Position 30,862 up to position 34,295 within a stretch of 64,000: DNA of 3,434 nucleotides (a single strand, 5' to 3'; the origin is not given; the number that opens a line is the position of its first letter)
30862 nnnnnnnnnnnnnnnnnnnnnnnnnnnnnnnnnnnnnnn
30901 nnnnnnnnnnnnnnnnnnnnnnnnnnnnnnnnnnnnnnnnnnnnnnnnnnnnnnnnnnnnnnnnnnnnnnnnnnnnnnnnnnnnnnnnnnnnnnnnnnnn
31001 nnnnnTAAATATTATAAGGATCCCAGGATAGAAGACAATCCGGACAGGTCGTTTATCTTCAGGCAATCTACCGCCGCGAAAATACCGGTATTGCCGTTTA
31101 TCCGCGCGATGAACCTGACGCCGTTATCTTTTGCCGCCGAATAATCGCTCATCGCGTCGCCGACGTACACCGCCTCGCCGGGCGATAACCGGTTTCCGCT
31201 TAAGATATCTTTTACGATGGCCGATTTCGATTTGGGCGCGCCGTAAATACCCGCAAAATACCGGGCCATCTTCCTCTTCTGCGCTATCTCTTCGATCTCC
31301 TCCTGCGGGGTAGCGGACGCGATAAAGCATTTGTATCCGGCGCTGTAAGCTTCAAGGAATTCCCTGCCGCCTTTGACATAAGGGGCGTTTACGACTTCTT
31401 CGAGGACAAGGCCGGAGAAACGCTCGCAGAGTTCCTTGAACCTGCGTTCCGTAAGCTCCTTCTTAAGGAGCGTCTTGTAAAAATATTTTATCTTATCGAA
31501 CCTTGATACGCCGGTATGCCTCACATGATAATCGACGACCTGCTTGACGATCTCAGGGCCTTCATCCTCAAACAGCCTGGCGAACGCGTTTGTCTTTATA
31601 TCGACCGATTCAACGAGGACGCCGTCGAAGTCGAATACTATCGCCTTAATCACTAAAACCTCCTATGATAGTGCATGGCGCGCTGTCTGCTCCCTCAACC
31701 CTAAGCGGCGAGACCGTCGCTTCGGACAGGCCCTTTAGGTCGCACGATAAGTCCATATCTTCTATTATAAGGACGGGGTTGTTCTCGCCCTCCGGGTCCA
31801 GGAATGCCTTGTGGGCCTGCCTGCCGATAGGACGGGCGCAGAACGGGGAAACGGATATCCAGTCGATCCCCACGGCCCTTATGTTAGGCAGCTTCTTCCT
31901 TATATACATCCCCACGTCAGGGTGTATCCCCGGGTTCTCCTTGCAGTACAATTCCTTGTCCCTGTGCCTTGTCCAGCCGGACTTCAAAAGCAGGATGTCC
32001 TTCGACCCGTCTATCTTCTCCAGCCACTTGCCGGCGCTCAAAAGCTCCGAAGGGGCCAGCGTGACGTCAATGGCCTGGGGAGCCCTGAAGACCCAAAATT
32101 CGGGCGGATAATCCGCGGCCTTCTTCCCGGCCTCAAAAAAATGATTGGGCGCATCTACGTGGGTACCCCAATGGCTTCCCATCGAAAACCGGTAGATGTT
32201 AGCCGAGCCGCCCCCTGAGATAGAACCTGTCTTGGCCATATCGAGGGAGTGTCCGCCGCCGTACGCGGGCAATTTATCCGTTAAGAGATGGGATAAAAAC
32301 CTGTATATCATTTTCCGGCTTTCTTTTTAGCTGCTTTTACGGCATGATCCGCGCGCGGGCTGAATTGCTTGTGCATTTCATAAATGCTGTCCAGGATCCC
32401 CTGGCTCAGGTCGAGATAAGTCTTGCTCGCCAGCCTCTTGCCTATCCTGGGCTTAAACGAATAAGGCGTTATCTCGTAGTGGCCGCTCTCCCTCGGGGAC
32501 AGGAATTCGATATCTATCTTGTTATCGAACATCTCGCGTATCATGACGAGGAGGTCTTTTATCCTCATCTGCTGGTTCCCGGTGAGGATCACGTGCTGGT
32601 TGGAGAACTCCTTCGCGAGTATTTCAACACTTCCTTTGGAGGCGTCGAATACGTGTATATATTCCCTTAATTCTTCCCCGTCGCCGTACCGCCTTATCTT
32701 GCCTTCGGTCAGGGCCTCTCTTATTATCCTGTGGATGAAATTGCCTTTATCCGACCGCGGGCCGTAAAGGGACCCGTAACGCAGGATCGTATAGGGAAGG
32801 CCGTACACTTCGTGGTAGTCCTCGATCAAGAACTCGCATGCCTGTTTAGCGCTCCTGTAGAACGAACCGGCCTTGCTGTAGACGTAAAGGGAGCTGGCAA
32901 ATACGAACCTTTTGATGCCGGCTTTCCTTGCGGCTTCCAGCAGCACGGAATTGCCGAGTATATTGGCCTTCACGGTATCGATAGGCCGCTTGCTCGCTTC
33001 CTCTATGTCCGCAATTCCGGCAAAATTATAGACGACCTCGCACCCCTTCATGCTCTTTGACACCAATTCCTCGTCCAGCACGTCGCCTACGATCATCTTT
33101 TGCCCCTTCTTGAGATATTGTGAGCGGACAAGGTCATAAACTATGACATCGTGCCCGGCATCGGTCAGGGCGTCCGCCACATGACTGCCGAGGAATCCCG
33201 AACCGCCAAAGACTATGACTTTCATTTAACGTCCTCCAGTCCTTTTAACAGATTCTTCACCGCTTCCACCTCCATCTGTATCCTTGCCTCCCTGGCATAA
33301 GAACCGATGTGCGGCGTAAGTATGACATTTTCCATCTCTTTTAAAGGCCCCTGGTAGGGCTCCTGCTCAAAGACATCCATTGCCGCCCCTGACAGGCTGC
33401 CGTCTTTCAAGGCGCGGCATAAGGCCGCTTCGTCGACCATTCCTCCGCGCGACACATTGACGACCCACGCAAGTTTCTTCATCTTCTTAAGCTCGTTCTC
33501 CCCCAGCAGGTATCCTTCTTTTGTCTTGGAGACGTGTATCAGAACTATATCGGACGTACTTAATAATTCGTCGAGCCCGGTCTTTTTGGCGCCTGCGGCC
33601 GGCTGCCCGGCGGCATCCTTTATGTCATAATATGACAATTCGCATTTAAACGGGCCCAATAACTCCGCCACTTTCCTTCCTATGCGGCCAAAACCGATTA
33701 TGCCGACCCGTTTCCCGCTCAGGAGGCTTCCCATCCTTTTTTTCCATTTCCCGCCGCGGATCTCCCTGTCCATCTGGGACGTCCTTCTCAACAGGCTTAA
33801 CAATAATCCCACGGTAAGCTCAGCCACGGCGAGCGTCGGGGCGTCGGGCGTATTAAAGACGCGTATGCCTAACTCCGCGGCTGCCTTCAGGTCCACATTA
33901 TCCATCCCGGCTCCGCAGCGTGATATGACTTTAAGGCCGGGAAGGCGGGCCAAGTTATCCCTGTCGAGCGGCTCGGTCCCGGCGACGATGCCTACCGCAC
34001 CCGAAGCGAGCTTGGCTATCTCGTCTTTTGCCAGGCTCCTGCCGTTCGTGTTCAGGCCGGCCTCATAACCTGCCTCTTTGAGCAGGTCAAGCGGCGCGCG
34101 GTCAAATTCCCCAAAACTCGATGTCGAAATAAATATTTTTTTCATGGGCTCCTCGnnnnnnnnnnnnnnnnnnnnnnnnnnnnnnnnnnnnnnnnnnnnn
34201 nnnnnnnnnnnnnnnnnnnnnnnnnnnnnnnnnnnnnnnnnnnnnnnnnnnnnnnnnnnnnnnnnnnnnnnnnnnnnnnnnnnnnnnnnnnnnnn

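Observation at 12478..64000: Roughly 51.5-kb gapless, co-directional, translationally coupled unit of about 48 glycan-biosynthesis genes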

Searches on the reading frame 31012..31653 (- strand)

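Call 5: search_protein_families(library=pfam, proteins=[window:31012-31653:-])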
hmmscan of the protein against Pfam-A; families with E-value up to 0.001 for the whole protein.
window:31012-31653:- (213 aa): 3 families
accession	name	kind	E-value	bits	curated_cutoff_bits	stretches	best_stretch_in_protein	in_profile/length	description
PF13419.12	HAD_2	-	7e-20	72.3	23.8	1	5-183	1-177/178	Haloacid dehalogenase-like hydrolase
PF00702.32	Hydrolase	-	1.5e-12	48.7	26.4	1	2-177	1-190/191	haloacid dehalogenase-like hydrolase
PF12710.13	HAD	-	9.4e-09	36.4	27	1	5-175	1-189/189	haloacid dehalogenase-like hydrolase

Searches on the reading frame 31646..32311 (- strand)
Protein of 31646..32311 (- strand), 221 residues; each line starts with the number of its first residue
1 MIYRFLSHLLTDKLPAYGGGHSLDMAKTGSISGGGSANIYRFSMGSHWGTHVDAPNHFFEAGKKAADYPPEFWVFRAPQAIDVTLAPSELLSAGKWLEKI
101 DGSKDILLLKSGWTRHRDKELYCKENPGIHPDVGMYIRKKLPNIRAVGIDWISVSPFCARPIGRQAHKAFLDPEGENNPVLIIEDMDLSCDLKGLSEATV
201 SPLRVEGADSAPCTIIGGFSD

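Call 5: search_protein_families(library=pfam, proteins=[window:31646-32311:-])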
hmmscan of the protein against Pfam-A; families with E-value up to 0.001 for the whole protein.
window:31646-32311:- (221 aa): 1 family
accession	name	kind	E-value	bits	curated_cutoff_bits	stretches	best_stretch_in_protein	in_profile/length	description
PF04199.19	Cyclase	-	1.2e-19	71.4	23.1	1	6-154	3-140/142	Putative cyclase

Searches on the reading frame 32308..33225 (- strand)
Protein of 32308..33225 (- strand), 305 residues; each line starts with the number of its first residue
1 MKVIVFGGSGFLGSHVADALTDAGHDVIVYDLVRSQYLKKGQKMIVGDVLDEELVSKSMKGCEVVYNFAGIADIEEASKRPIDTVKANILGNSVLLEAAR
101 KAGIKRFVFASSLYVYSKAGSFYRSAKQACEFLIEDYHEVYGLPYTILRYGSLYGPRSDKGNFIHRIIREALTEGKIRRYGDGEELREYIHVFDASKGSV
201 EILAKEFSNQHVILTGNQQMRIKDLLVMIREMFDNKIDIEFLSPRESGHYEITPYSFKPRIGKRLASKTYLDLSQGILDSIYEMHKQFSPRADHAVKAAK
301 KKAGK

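Call 5: search_protein_families(library=pfam, proteins=[window:32308-33225:-])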
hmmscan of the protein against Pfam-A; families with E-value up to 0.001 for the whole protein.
window:32308-33225:- (305 aa): 8 families
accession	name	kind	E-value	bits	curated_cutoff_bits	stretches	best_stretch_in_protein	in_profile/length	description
PF01370.27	Epimerase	-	2e-44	152.2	20.9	1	3-207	1-229/240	NAD dependent epimerase/dehydratase family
PF16363.11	GDP_Man_Dehyd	-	4.7e-29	102.3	27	1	5-229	2-262/332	GDP-mannose 4,6 dehydratase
PF01073.25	3Beta_HSD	-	6.9e-17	61.8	22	1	4-115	1-119/280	3-beta hydroxysteroid dehydrogenase/isomerase family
PF13460.12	NAD_binding_10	-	9.3e-17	61.9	27.2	1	7-177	1-168/184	NAD(P)H-binding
PF05368.20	NmrA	-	9.4e-13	48.8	27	1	2-146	4-142/298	NmrA-like family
PF02719.21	Polysacc_synt_2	-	1.7e-11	44.3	20.2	1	36-233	50-247/293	Polysaccharide biosynthesis protein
PF04321.23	RmlD_sub_bind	-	2.4e-09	37.2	27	1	1-175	1-171/287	RmlD substrate binding domain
PF07993.18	NAD_binding_4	-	9.5e-09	35.2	20.1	0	50-119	77-144/258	Male sterility protein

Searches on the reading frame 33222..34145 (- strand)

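Call 5: search_protein_families(library=pfam, proteins=[window:33222-34145:-])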
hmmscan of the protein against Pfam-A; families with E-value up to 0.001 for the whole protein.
window:33222-34145:- (307 aa): 2 families
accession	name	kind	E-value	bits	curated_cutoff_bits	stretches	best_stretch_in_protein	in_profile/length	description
PF02826.25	2-Hacid_dh_C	-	2.2e-54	184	25.1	1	112-281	1-178/178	D-isomer specific 2-hydroxyacid dehydrogenase, NAD binding domain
PF00389.36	2-Hacid_dh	-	1.2e-25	90.2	24.6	1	19-304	12-125/134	D-isomer specific 2-hydroxyacid dehydrogenase, catalytic domain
